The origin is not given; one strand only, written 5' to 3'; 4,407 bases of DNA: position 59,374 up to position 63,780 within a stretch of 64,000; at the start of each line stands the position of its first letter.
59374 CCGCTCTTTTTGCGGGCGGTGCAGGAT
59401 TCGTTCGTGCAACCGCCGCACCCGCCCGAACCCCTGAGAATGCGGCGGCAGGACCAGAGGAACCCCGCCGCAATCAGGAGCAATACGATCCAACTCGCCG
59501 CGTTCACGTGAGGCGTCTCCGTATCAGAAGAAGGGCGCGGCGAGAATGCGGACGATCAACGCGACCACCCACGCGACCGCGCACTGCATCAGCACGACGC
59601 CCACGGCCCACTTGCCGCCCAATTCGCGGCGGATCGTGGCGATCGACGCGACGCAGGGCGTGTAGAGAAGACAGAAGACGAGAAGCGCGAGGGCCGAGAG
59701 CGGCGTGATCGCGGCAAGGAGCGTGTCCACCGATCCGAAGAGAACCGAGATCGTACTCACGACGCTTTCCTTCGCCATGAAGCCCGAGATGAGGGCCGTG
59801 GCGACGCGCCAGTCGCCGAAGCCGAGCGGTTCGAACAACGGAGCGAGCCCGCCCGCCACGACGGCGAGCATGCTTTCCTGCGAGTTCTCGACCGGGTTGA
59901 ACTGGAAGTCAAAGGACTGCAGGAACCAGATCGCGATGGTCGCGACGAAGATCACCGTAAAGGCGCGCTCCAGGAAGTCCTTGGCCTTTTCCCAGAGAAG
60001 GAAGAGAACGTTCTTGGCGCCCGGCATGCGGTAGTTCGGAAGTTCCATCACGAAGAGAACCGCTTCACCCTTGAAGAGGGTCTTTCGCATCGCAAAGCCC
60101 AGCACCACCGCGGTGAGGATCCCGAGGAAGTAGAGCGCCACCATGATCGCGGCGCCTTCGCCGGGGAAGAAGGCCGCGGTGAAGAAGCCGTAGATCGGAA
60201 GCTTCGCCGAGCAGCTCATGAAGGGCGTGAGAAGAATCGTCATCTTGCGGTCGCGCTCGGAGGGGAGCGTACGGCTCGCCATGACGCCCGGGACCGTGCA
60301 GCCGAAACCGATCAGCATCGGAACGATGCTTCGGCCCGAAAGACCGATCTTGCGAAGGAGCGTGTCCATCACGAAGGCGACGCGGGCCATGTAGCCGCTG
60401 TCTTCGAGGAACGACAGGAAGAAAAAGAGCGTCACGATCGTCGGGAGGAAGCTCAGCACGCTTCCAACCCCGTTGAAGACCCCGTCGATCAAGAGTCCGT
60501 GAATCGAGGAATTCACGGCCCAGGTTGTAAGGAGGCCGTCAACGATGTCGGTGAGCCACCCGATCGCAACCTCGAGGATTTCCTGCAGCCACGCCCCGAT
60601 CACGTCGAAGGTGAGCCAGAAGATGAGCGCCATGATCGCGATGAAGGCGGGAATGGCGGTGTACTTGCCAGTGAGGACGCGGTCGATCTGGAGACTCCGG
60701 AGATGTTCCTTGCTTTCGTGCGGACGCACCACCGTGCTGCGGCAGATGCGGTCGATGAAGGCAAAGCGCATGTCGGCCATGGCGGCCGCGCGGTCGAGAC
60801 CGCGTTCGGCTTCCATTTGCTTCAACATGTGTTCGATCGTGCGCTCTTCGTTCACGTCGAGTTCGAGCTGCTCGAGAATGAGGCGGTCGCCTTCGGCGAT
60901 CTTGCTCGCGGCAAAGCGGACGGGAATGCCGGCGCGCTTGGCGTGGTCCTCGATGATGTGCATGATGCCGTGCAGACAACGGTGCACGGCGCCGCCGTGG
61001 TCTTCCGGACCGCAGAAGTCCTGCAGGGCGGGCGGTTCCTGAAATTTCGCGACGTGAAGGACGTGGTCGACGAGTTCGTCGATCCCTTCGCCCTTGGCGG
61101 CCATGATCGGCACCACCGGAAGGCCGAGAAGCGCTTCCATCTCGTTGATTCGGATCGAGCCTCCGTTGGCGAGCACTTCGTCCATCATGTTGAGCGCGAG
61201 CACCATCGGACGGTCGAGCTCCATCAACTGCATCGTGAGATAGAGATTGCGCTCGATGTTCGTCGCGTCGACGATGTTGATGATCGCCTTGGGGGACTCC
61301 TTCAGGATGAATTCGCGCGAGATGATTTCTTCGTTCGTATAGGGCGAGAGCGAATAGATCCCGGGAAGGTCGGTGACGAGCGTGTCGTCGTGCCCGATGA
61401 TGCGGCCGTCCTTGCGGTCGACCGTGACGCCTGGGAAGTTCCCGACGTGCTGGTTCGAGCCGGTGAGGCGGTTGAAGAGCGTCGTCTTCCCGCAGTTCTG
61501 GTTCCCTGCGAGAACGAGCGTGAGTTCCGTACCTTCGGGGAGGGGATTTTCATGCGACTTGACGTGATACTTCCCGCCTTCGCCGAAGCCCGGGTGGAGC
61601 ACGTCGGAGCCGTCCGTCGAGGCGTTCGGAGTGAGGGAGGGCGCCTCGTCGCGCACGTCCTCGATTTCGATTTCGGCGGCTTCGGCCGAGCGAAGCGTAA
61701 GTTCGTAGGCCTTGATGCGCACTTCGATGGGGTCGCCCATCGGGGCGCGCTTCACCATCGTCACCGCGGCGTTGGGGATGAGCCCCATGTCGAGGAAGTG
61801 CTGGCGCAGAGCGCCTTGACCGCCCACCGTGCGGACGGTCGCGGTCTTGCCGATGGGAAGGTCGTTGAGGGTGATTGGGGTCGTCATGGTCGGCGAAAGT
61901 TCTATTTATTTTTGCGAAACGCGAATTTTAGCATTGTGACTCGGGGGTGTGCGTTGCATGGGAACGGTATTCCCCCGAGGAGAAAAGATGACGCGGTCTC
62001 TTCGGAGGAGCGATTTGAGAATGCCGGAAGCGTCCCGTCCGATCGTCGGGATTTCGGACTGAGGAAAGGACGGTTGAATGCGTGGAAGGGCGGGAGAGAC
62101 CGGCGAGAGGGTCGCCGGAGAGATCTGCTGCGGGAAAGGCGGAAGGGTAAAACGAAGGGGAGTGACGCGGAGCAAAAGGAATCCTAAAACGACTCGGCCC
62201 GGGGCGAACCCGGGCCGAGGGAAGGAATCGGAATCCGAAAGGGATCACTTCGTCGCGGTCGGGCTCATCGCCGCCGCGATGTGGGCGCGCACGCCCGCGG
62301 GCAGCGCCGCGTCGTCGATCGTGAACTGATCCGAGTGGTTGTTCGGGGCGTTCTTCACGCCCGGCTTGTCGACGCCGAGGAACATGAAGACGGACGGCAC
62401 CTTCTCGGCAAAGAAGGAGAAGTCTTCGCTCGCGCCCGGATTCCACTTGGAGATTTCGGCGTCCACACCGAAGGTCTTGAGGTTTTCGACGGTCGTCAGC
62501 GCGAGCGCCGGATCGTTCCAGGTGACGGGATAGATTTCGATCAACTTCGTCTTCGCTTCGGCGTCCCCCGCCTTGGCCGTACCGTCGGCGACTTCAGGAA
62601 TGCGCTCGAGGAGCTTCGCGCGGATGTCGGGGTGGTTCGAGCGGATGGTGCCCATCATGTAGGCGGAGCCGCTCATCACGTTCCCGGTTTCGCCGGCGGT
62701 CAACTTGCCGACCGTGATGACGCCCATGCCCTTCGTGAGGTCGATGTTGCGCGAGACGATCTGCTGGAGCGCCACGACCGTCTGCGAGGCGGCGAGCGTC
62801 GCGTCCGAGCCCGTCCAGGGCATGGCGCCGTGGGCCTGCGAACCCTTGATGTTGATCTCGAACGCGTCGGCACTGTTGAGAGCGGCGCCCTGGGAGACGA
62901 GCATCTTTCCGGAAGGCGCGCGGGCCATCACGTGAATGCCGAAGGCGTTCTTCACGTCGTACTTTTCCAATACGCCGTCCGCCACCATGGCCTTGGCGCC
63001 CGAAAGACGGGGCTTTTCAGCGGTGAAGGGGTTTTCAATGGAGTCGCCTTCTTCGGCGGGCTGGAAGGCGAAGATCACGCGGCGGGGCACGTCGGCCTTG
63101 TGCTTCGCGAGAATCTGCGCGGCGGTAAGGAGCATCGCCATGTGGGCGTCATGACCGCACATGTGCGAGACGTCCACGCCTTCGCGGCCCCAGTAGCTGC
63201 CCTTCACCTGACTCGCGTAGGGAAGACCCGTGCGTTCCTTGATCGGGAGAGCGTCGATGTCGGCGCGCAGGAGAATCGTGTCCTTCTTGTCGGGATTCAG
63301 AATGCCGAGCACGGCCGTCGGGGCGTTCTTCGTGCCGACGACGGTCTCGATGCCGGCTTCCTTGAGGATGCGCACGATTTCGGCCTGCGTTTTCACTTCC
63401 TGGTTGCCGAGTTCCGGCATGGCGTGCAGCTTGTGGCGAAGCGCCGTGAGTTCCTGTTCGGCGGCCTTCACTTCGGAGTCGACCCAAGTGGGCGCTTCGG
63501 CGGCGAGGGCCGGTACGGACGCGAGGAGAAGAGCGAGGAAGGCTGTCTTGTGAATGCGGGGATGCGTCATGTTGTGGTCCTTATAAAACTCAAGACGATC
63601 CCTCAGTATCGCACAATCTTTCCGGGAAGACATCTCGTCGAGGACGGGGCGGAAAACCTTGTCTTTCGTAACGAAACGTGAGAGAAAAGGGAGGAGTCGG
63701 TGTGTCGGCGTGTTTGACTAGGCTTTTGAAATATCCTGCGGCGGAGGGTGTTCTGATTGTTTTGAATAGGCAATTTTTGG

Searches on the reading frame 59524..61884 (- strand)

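Call 9: search_protein_families(library=pfam, proteins=[window:59524-61884:-], max_evalue=0.001)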
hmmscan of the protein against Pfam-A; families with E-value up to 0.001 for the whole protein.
window:59524-61884:- (786 aa): 7 families
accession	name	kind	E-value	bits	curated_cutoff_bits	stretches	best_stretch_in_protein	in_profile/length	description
PF02421.24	FeoB_N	-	4.7e-63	211.8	27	1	122-274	2-155/156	Ferrous iron transport protein B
PF07670.19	Gate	-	3.8e-39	133.8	29.6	2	476-571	1-103/104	Nucleoside recognition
PF07664.17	FeoB_C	-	2e-19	69.5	26.6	1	581-633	1-54/54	Ferrous iron transport protein B C terminus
PF04023.20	FeoA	-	9.3e-19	67.7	23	1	4-75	1-73/74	FeoA domain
PF01926.29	MMR_HSR1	-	1.6e-17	64.1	21.9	1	123-232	2-112/113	50S ribosome-binding GTPase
PF17910.6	FeoB_Cyto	-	8.2e-12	45.8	23.4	1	297-385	2-89/90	FeoB cytosolic helical domain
PF09439.16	SRPRB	-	2.8e-05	24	25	1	122-217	5-92/178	Signal recognition particle receptor beta subunit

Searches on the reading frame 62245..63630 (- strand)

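Call 9: search_protein_families(library=pfam, proteins=[window:62245-63630:-], max_evalue=0.001)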
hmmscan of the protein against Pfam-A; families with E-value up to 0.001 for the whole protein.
window:62245-63630:- (461 aa): 2 families
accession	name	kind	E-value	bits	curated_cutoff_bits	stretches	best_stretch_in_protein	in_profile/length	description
PF01546.33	Peptidase_M20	-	3.8e-33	115.6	24.6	1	120-454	1-204/206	Peptidase family M20/M25/M40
PF07687.19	M20_dimer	-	1.6e-05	25.2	21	1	255-353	7-104/107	Peptidase dimerisation domain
